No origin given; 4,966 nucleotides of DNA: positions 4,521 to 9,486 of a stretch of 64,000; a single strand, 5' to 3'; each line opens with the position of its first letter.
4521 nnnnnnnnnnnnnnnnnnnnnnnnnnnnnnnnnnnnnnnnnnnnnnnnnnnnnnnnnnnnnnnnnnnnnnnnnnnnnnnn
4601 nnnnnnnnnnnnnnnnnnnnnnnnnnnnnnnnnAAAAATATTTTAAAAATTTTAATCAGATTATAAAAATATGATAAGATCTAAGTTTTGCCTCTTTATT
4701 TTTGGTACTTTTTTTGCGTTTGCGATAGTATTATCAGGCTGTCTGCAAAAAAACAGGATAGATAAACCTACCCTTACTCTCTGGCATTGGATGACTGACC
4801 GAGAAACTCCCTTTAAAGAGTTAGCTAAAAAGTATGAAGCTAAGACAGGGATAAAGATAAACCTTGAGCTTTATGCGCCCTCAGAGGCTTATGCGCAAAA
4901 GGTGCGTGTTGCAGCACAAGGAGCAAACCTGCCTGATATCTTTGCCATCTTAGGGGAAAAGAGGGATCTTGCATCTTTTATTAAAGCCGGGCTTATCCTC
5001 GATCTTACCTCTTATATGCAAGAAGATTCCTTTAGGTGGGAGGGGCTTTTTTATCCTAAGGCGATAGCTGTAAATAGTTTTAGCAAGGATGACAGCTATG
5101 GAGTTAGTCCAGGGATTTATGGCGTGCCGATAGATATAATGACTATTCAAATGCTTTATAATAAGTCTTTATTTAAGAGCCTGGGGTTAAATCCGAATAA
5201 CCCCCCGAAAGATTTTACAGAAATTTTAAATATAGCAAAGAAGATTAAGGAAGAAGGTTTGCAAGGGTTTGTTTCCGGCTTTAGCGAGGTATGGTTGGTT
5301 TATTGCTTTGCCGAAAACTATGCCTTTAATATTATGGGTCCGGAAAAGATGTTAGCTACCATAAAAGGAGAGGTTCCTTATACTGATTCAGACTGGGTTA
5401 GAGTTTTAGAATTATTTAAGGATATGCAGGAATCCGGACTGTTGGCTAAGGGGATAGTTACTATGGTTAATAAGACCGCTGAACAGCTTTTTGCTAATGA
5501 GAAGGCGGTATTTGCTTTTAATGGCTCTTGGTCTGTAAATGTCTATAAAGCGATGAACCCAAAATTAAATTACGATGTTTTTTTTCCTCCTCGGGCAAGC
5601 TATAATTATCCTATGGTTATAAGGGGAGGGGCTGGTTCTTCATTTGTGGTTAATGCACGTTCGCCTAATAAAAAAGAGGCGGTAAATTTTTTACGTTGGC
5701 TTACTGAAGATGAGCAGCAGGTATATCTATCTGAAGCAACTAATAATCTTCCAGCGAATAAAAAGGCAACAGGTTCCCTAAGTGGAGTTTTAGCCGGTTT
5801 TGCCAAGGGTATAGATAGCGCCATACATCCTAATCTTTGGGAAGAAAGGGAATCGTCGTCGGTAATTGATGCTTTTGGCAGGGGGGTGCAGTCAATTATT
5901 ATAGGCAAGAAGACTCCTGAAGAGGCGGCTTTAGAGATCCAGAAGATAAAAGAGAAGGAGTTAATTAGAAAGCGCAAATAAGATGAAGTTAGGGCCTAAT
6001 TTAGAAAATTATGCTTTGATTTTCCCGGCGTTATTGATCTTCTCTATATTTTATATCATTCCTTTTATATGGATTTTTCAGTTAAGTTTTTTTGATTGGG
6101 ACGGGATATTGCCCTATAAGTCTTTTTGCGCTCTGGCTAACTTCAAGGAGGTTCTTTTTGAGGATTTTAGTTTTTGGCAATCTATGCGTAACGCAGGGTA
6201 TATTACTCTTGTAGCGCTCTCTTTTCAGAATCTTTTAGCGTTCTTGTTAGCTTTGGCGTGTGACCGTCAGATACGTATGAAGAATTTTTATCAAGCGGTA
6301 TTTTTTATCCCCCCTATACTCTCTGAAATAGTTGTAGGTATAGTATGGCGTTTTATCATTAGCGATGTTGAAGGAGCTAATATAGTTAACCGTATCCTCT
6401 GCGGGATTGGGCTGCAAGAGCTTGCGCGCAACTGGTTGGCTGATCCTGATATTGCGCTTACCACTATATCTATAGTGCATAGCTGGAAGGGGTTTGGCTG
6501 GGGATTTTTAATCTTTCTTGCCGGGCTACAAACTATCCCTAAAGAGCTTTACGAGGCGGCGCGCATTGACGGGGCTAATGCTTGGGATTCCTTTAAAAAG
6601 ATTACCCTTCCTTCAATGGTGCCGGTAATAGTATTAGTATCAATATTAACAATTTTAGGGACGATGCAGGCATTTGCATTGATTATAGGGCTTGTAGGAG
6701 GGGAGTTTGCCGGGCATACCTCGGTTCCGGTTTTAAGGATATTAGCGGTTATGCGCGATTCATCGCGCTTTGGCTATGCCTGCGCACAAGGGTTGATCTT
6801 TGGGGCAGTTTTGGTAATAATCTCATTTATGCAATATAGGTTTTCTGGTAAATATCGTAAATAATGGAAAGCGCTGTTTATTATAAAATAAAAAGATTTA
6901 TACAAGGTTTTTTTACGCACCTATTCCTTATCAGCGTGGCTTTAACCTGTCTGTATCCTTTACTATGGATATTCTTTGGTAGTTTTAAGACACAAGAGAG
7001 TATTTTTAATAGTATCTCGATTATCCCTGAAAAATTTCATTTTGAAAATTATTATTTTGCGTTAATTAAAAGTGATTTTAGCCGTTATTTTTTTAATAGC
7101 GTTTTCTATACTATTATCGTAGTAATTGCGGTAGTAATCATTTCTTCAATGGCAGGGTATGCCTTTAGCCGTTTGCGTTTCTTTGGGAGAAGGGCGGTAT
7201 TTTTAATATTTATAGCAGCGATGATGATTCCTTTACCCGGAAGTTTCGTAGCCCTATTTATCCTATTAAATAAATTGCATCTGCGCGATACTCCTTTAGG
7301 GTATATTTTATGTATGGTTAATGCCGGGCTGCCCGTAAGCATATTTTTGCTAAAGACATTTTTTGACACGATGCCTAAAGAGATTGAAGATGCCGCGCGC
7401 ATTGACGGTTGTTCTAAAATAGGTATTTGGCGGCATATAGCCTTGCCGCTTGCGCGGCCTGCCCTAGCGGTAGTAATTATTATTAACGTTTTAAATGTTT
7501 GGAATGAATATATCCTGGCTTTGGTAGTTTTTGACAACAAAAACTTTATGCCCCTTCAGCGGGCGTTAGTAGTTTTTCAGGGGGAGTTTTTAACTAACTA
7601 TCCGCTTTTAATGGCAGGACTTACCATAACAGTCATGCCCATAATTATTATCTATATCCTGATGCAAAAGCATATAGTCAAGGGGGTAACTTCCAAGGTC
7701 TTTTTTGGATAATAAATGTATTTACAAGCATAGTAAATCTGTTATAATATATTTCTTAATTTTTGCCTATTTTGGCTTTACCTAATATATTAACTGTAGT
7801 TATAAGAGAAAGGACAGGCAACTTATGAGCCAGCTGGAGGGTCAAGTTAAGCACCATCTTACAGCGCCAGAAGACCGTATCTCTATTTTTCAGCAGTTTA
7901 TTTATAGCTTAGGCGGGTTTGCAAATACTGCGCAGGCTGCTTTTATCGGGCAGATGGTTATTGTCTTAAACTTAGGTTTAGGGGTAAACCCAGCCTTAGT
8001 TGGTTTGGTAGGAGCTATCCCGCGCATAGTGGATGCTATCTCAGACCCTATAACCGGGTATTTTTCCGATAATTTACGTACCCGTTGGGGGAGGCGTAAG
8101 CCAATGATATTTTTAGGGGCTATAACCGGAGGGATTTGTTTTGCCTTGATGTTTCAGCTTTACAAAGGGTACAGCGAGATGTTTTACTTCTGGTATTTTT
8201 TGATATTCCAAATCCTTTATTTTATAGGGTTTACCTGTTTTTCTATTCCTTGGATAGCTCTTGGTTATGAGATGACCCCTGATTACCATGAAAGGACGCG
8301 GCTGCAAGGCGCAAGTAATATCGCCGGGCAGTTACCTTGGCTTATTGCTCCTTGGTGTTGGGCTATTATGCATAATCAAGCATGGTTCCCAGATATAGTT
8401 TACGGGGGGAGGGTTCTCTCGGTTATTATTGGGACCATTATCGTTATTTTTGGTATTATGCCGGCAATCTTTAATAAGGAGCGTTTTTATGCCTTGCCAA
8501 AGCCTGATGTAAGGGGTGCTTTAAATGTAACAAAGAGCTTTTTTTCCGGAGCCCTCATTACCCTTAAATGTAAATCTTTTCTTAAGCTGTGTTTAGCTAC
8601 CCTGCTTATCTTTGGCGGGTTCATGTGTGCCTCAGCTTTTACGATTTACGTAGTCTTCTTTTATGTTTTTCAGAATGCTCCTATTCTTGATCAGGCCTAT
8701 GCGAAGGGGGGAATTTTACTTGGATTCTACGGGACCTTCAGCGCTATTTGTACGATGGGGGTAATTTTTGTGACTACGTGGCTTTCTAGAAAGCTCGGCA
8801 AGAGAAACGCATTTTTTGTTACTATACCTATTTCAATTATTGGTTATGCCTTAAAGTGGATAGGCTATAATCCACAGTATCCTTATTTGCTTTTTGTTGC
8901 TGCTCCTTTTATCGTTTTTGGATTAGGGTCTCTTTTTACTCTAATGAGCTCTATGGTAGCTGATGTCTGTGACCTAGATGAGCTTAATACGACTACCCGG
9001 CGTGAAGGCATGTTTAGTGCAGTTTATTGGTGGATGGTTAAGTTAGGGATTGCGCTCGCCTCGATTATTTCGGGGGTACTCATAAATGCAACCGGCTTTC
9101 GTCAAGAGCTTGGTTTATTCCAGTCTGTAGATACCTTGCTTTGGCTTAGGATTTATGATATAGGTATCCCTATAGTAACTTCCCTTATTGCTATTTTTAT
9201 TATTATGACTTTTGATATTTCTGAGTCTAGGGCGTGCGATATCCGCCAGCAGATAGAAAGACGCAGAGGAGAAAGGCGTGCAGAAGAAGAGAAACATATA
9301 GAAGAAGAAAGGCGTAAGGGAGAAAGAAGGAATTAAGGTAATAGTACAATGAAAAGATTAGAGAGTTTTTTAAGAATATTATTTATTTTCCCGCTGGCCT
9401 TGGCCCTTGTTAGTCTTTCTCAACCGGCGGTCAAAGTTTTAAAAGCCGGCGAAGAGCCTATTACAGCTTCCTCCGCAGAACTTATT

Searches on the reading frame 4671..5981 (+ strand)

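Call 52: search_protein_families(library=pfam, proteins=[window:4671-5981:+], max_evalue=0.0001)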
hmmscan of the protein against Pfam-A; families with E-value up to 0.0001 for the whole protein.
window:4671-5981:+ (436 aa): 3 families
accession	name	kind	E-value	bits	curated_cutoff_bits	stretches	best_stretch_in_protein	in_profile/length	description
PF13416.11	SBP_bac_8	-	5.2e-41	141.7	27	1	50-366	1-265/279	Bacterial extracellular solute-binding protein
PF01547.30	SBP_bac_1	-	1.2e-36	127.7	26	1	42-350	5-306/307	Bacterial extracellular solute-binding protein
PF13531.11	SBP_bac_11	-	2.9e-05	24.4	25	0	46-110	11-69/227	Bacterial extracellular solute-binding protein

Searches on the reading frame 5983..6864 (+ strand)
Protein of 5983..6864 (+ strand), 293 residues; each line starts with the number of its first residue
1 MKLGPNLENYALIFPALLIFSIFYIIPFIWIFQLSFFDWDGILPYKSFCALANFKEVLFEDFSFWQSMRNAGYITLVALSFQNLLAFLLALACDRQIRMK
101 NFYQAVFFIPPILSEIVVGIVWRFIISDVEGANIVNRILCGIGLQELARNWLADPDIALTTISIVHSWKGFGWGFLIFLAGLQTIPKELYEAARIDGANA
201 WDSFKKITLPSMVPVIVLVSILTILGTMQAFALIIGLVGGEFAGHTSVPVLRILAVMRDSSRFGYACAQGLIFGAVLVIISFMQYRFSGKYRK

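Call 52: search_protein_families(library=pfam, proteins=[window:5983-6864:+], max_evalue=0.0001)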
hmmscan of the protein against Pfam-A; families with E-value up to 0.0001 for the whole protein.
window:5983-6864:+ (293 aa): 1 family
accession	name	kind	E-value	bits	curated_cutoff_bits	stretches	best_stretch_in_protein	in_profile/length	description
PF00528.27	BPD_transp_1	-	3.6e-10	40.3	26.4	1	97-292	14-183/184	Binding-protein-dependent transport system inner membrane component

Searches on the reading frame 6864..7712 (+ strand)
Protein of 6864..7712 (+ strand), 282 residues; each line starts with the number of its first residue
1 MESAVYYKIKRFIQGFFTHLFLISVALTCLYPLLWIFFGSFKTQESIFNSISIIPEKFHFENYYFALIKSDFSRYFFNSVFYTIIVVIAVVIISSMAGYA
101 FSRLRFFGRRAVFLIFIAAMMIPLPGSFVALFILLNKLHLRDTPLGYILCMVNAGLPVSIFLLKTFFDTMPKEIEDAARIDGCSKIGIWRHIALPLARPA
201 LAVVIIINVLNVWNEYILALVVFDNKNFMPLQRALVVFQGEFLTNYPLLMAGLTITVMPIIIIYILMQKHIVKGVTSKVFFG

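Call 52: search_protein_families(library=pfam, proteins=[window:6864-7712:+], max_evalue=0.0001)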
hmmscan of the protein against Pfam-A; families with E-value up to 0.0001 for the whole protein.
window:6864-7712:+ (282 aa): 1 family
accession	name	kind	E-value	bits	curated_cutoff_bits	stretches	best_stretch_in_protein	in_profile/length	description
PF00528.27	BPD_transp_1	-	9e-19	68.3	26.4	1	92-275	3-182/184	Binding-protein-dependent transport system inner membrane component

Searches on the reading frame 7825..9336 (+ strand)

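Call 52: search_protein_families(library=pfam, proteins=[window:7825-9336:+], max_evalue=0.0001)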
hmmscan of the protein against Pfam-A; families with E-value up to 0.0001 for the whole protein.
window:7825-9336:+ (503 aa): 2 families
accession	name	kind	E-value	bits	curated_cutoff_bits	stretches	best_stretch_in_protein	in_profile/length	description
PF13347.12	MFS_2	-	1.2e-55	189.3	27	1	50-466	26-426/427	MFS/sugar transport protein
PF07690.21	MFS_1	-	1.7e-19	70.4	33.4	1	29-412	3-346/347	Major Facilitator Superfamily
